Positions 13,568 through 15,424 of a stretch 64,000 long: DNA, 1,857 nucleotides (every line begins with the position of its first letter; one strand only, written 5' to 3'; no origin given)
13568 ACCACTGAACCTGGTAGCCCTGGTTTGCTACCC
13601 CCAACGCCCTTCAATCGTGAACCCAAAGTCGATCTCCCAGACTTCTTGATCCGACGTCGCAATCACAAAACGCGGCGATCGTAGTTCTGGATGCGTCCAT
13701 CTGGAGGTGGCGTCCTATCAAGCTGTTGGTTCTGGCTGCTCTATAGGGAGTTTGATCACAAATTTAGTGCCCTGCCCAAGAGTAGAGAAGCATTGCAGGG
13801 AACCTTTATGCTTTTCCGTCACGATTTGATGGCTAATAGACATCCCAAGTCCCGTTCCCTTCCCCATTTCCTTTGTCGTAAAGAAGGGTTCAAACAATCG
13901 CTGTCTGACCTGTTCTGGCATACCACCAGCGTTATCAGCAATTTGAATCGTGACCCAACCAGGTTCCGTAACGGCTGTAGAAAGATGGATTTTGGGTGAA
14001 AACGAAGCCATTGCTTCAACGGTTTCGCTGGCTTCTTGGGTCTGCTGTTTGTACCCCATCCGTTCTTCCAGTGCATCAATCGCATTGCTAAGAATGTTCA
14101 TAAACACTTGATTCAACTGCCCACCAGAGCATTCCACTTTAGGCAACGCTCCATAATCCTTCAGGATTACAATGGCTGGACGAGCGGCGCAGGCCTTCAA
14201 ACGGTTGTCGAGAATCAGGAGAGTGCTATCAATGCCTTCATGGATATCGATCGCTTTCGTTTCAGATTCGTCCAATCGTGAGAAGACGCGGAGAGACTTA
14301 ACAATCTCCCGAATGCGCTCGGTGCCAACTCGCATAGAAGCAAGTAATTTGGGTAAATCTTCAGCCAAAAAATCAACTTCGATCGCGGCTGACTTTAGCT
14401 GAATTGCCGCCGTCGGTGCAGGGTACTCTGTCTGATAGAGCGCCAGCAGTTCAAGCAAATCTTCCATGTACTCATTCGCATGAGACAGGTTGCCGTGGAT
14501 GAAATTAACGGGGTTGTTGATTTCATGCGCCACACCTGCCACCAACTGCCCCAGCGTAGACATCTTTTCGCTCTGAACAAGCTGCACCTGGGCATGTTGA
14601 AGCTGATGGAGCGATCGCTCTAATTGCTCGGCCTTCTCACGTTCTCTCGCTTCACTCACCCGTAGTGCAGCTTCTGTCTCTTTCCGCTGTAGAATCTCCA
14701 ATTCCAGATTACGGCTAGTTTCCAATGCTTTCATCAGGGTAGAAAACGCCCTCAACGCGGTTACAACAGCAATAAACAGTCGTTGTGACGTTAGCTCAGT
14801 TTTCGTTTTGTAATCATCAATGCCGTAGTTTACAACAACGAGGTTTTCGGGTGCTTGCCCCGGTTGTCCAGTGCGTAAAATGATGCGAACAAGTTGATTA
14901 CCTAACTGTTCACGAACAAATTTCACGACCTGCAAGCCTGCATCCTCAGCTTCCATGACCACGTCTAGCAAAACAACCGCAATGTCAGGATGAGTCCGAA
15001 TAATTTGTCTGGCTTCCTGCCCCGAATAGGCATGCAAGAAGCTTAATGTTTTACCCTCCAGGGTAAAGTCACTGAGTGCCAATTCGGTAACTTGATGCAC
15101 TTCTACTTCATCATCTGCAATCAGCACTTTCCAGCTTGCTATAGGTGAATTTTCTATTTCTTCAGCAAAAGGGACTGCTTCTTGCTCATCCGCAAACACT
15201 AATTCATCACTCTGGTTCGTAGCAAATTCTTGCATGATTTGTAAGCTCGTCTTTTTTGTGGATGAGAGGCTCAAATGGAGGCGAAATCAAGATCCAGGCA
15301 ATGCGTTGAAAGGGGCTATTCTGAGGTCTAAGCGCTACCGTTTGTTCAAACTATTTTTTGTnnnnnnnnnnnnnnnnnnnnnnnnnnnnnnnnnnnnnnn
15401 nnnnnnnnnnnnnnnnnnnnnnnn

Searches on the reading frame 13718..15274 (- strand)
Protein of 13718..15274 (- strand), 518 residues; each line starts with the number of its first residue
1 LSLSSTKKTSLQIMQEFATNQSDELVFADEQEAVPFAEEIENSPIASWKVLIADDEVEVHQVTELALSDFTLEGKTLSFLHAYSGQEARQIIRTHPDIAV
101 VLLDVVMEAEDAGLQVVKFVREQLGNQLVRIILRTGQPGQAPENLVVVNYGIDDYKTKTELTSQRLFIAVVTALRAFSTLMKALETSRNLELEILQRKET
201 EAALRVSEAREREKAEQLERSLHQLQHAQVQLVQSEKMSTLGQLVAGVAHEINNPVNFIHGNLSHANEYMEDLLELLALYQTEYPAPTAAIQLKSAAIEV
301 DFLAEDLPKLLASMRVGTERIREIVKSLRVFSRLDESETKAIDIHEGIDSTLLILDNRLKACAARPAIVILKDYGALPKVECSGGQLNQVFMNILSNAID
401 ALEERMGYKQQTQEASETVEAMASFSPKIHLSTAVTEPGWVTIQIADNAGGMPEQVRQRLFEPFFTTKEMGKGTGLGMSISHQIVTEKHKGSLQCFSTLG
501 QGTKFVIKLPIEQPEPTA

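Call 45: search_protein_families(library=pfam, proteins=[window:13718-15274:-], max_evalue=0.00001)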
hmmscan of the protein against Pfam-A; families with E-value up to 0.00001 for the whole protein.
window:13718-15274:- (518 aa): 3 families
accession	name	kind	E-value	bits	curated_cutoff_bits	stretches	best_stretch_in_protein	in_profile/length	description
PF02518.31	HATPase_c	-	1e-22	81.1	26.4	1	386-512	5-110/111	Histidine kinase-, DNA gyrase B-, and HSP90-like ATPase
PF00512.31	HisKA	-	2.2e-06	28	26.9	0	241-268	2-29/66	His Kinase A (phospho-acceptor) domain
PF00072.30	Response_reg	-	3.3e-06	27.7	30.2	1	50-160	1-101/111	Response regulator receiver domain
